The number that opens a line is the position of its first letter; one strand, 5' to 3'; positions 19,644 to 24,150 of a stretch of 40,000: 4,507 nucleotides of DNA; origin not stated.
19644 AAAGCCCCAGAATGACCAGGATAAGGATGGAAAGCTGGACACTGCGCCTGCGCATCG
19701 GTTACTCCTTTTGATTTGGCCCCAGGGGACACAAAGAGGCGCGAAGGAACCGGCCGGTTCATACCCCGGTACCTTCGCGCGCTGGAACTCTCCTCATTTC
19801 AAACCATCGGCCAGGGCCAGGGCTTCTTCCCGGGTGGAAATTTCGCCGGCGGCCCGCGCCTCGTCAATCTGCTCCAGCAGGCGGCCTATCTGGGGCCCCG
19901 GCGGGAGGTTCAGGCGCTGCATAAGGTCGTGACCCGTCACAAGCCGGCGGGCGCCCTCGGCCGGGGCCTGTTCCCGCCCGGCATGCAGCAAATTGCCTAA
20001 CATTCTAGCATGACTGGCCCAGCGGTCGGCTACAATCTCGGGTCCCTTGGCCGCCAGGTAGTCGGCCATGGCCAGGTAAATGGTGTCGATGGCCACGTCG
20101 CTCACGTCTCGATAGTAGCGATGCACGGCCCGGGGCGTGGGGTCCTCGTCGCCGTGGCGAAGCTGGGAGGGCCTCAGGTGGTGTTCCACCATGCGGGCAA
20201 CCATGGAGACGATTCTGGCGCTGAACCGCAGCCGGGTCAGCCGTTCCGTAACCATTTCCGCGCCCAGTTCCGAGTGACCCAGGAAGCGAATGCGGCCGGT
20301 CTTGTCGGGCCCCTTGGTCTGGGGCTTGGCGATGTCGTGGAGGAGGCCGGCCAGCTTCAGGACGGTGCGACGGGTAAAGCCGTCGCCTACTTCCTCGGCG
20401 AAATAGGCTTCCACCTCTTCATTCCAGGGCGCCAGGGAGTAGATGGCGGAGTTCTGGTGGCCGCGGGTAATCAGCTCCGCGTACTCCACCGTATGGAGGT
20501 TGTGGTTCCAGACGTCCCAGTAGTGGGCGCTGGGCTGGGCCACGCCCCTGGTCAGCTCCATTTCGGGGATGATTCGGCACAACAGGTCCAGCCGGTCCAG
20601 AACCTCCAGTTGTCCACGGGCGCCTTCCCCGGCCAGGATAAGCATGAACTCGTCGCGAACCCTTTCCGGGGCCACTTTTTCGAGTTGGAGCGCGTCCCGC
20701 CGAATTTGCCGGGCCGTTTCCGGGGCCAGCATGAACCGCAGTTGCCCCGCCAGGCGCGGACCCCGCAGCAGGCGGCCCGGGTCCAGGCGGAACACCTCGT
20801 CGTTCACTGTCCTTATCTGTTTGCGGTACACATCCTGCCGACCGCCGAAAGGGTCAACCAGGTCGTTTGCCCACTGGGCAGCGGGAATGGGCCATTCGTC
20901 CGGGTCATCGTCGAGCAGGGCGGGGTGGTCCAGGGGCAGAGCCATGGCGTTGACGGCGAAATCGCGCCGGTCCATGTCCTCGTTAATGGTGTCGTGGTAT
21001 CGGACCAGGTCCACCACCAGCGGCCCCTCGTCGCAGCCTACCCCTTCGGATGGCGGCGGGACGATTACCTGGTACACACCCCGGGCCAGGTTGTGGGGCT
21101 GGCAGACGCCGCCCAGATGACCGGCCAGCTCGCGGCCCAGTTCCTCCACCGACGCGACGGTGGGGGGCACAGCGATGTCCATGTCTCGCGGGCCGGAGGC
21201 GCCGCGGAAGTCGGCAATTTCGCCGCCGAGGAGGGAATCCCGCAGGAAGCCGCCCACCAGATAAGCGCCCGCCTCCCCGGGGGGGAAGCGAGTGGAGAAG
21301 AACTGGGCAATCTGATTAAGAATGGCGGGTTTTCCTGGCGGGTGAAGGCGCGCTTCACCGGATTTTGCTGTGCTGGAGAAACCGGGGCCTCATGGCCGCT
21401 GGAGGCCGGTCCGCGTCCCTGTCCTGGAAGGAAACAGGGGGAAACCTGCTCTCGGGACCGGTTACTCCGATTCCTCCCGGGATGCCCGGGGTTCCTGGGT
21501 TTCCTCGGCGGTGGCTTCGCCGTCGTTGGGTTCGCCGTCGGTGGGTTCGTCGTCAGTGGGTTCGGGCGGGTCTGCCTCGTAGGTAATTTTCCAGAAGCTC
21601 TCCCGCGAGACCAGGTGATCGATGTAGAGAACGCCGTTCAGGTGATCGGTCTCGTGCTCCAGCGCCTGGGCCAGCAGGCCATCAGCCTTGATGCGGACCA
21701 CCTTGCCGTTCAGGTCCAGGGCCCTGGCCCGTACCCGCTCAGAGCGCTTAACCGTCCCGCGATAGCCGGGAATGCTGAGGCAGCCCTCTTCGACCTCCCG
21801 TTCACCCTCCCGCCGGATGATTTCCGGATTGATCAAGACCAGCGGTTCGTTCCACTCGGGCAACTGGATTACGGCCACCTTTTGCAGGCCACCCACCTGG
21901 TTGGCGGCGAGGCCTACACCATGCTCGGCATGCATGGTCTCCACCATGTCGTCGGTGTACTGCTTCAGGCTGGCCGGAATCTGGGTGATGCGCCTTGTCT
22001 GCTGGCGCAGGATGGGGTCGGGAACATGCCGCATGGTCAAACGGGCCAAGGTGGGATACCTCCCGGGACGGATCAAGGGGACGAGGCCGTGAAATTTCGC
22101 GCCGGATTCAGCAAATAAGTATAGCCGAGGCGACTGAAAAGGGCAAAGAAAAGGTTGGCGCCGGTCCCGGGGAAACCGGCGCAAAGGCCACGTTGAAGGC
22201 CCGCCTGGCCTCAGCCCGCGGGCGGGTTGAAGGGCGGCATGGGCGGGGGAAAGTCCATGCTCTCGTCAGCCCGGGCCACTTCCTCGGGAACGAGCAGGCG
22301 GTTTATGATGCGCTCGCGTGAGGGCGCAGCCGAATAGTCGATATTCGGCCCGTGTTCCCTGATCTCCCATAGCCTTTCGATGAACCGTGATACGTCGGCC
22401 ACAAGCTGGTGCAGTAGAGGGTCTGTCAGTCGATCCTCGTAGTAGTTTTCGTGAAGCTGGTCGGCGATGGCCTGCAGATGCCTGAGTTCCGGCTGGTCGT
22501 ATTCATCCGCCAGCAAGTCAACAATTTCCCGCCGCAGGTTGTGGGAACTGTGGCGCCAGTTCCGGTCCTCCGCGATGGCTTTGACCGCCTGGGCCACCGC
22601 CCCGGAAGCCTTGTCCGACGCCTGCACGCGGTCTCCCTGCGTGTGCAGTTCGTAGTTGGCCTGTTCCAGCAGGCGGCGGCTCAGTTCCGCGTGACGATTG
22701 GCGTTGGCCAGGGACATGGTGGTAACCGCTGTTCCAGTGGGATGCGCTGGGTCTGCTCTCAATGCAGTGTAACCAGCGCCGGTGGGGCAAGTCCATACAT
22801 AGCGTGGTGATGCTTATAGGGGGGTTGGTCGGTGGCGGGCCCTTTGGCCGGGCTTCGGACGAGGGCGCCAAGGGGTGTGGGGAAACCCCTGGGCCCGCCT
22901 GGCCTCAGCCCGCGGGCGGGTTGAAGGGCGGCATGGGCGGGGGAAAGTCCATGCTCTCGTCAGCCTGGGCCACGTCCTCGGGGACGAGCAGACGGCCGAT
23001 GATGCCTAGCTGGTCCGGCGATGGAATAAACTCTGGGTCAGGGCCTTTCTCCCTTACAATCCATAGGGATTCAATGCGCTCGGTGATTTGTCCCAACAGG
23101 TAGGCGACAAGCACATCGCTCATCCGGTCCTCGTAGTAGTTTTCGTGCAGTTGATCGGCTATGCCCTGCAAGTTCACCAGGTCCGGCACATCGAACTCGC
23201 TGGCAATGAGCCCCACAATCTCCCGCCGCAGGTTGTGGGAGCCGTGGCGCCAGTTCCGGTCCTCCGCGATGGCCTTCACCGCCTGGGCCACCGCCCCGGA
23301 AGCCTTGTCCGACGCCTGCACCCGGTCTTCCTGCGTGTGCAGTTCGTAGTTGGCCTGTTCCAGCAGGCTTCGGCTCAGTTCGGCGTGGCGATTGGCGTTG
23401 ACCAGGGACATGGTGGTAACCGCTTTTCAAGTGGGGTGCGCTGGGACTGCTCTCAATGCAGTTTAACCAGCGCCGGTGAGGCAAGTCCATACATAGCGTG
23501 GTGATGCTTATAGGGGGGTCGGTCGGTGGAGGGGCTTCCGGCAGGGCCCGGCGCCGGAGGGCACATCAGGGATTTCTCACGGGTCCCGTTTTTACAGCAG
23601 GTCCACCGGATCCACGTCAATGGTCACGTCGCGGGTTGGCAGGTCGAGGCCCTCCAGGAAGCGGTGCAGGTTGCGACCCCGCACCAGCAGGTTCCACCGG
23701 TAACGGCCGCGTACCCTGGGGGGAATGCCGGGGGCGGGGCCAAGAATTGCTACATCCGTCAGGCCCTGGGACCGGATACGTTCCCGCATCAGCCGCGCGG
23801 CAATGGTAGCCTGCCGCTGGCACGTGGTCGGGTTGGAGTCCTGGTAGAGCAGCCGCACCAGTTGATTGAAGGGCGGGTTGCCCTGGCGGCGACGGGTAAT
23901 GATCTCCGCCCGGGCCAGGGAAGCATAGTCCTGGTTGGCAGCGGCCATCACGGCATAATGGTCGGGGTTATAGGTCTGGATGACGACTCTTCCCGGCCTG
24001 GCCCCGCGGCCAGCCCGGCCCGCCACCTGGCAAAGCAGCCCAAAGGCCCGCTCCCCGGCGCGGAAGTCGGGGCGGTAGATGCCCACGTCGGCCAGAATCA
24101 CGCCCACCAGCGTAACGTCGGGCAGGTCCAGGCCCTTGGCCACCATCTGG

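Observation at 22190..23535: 694-bp tandem pair of PaREP1/HEPN-like genes with conserved ends and a hypervariable core, inserted between priA and def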

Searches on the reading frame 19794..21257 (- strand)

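Call 13: search_protein_families(library=pfam, proteins=[window:19794-21257:-], max_evalue=0.001)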
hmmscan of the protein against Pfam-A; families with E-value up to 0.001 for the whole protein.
window:19794-21257:- (487 aa): 4 families
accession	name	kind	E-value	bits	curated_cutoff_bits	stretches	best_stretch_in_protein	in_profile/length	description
PF01966.28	HD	-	4.3e-13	50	22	1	286-403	15-115/116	HD domain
PF12627.12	PolyA_pol_RNAbd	-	8.5e-11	41.9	22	1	175-233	2-60/64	Probable RNA and SrmB- binding site of polymerase A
PF01743.26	PolyA_pol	-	1.1e-08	35.9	23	1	84-149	80-126/126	Poly A polymerase head domain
PF13735.12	tRNA_NucTran2_2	-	6.8e-08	33.1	27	1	440-480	105-145/149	tRNA nucleotidyltransferase domain 2 putative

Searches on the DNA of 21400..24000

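Call 28: search_rna_families(source=window, start=21400, end=24000, threshold=evalue, max_evalue=1)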
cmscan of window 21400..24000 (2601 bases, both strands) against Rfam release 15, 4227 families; matches with E-value up to 1: 1.
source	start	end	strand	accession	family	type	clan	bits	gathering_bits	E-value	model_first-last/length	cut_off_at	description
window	23918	23999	-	RF02202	UCA1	Gene; lncRNA;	-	22.6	80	0.017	1-75/75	no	Urothelial cancer associated 1 conserved region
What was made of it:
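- On Known structured RNA leader (Rfam 15): There is no match in 22718-22830 or 23412-23524 at E up to 1 (call 28).
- Tried and rejected: Rfam scan of the region: only a spurious lncRNA hit inside priA (call 28).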

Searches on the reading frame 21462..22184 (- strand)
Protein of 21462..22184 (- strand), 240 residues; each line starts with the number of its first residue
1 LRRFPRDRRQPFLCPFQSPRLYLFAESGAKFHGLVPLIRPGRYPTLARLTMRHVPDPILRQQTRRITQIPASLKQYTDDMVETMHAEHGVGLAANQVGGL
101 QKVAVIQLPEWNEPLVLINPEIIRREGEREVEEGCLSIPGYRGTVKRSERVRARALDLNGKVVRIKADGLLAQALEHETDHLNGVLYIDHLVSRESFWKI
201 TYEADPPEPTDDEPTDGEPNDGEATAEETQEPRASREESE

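Call 13: search_protein_families(library=pfam, proteins=[window:21462-22184:-], max_evalue=0.001)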
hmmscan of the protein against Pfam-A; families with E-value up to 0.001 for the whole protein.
window:21462-22184:- (240 aa): 1 family
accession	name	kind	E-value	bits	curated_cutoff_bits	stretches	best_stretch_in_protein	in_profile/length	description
PF01327.26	Pep_deformylase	-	7.6e-46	156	22.8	1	52-195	5-154/156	Polypeptide deformylase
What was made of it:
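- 21462..22034 (-): def (peptide deformylase), the downstream flank. Its likely start is the ATG at 22034, and it has its own promoter-like site at 22118-22146. Pfam Pep_deformylase, E=7.6e-46 (call 13).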
